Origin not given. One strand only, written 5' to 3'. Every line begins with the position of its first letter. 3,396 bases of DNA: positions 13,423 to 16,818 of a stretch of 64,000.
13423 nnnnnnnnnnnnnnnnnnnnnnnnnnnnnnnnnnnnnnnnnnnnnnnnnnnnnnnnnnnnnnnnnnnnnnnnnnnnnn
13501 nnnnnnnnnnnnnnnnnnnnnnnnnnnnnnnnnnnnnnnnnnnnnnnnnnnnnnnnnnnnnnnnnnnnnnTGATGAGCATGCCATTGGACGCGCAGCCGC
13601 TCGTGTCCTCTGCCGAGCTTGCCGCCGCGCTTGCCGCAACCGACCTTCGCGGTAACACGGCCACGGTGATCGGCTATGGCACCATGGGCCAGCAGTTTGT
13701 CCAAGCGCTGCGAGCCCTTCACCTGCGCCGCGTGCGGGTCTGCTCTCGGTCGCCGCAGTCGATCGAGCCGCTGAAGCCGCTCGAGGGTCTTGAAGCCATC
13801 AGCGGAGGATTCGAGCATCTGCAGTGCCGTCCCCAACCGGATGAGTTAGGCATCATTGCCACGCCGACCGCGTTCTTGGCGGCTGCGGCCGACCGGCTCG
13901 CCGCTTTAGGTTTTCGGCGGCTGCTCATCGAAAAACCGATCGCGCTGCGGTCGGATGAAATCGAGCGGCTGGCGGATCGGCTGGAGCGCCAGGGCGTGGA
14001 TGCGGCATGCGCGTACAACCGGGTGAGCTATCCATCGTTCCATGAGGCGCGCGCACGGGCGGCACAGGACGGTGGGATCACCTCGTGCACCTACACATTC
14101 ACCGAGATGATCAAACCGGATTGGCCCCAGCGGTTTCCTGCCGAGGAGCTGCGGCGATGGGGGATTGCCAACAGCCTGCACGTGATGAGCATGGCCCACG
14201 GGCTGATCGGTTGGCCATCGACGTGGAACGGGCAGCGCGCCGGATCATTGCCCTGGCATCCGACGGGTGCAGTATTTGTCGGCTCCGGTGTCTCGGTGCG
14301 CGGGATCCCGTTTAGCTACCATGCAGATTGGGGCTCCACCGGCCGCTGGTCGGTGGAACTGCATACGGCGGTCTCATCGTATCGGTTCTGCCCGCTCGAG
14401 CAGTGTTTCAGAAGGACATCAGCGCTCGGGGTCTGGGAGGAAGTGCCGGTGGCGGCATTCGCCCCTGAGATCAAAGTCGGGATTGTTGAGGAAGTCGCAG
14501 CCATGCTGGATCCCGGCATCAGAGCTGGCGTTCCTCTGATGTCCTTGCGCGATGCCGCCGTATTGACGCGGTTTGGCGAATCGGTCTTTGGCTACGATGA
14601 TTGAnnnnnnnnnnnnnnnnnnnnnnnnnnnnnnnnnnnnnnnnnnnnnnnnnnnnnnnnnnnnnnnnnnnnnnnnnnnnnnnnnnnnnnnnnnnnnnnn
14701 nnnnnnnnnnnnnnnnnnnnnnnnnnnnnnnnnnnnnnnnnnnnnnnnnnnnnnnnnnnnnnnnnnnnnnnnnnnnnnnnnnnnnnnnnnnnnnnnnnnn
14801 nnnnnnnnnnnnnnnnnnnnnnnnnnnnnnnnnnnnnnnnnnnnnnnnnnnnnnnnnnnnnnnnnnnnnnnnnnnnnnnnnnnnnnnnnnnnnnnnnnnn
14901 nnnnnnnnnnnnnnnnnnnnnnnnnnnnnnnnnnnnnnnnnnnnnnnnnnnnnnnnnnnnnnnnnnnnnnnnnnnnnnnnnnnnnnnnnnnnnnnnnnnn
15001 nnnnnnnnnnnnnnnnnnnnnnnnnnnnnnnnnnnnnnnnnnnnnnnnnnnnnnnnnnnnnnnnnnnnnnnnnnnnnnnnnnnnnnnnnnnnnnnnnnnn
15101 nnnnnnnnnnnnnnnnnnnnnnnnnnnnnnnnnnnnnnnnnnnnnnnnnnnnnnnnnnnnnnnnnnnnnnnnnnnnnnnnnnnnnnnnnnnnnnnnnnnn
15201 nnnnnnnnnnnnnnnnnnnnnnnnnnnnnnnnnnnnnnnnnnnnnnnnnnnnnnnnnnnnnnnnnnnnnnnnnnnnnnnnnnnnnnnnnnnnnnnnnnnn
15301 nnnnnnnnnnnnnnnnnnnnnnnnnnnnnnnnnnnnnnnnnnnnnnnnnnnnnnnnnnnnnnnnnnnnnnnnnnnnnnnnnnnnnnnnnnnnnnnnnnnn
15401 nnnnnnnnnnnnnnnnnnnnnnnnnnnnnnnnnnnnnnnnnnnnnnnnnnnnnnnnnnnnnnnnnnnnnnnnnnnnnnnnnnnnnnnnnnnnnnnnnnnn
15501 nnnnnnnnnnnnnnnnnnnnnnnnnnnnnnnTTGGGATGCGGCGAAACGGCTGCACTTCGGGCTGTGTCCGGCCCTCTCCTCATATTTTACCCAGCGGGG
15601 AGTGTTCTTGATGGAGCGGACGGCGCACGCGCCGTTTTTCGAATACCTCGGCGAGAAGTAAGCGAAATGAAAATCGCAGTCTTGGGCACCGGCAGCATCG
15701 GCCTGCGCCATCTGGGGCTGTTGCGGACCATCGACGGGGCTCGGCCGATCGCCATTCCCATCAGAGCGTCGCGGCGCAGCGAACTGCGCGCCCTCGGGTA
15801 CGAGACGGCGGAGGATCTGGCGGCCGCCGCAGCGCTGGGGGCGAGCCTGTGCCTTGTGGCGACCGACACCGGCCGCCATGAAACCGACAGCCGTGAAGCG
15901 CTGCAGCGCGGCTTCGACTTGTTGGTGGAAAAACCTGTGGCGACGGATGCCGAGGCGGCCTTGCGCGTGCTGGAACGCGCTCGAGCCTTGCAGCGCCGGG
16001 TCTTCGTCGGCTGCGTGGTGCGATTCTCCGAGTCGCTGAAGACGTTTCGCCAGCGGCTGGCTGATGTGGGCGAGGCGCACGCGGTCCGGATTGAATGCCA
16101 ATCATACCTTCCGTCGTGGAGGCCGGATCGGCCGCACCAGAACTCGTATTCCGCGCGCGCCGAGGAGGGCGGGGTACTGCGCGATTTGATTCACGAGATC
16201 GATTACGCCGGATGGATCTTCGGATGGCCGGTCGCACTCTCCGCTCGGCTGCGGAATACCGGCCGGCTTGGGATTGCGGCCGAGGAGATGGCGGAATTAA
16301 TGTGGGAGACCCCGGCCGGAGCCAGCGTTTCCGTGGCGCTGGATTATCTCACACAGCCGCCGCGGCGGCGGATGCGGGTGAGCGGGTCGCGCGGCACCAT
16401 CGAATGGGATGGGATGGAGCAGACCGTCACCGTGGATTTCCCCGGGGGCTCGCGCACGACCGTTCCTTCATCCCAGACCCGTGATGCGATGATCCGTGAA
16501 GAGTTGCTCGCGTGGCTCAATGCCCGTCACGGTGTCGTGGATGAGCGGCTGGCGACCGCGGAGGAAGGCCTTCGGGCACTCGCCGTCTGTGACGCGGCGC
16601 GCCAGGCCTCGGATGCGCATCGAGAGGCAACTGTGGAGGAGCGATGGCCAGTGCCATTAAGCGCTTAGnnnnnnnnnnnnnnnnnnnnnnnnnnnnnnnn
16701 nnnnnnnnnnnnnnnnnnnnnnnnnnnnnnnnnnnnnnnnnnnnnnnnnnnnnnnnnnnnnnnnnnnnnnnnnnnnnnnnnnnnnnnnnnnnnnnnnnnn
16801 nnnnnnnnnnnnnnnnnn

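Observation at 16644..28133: Legionaminic-type nonulosonic acid pathway wired to a WbuX/HisH/HisF amidination system (predicted acetamidino-nonulosonate)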

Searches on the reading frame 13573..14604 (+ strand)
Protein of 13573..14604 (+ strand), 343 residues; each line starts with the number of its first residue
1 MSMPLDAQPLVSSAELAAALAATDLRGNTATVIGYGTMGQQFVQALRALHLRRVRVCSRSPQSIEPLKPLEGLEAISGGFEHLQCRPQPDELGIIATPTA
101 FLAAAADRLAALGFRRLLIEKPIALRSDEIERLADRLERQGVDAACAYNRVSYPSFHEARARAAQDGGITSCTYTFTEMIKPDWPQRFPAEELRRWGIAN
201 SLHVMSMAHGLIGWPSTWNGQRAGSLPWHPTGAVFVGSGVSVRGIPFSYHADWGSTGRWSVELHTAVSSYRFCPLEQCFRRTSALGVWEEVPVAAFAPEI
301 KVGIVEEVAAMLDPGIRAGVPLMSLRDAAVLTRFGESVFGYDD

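Call 4: search_protein_families(library=pfam, proteins=[window:13573-14604:+])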
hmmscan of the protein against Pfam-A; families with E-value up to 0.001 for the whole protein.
window:13573-14604:+ (343 aa): 2 families
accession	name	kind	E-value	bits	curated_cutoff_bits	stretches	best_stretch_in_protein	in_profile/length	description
PF01408.29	GFO_IDH_MocA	-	1.7e-07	32.4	24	1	31-143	4-115/120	Oxidoreductase family, NAD-binding Rossmann fold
PF01488.26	Shikimate_DH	-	0.00074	20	24.3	0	22-67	7-52/138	Shikimate / quinate 5-dehydrogenase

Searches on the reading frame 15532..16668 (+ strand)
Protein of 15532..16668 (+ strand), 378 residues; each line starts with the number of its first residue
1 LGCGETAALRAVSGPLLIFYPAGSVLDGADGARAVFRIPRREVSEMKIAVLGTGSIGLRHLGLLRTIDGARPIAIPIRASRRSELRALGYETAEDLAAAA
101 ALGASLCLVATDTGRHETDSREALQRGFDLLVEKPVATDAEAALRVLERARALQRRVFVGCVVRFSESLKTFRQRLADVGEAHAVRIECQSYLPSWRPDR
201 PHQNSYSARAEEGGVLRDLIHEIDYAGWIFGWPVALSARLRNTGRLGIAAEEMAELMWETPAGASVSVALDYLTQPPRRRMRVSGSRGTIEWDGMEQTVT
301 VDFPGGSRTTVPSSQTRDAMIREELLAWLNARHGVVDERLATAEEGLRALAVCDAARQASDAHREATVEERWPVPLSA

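Call 4: search_protein_families(library=pfam, proteins=[window:15532-16668:+])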
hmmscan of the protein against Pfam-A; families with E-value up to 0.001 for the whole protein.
window:15532-16668:+ (378 aa): 3 families
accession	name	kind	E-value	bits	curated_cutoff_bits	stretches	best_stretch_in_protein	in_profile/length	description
PF22725.1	GFO_IDH_MocA_C3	-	2.6e-14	53.7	27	1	179-291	13-124/124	GFO/IDH/MocA C-terminal domain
PF01408.29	GFO_IDH_MocA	-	6.9e-13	49.8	24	1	46-160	1-119/120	Oxidoreductase family, NAD-binding Rossmann fold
PF02894.22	GFO_IDH_MocA_C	-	3.4e-11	43.8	22.9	1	190-364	18-214/218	Oxidoreductase family, C-terminal alpha/beta domain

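Call 37: search_protein_families(library=ncbifam, max_evalue=0.000001, proteins=[window:15532-16668:+])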
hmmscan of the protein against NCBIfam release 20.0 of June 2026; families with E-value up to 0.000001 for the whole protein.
window:15532-16668:+ (378 aa): 3 families
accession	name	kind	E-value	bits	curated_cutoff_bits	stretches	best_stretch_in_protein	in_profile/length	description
NF040723.1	UDP-GlcNAcDh_Arch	equivalog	1.8e-16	60.6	450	1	46-358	1-299/302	UDP-N-acetylglucosamine 3-dehydrogenase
TIGR04380.1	myo_inos_iolG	equivalog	1.3e-15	57.2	355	1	46-233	2-188/330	inositol 2-dehydrogenase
NF052679.1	InsChiInosDhIolG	equivalog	2.2e-09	36.8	540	1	46-229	3-184/343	bifunctional inositol 2-dehydrogenase/D-chiro-inositol 1-dehydrogenase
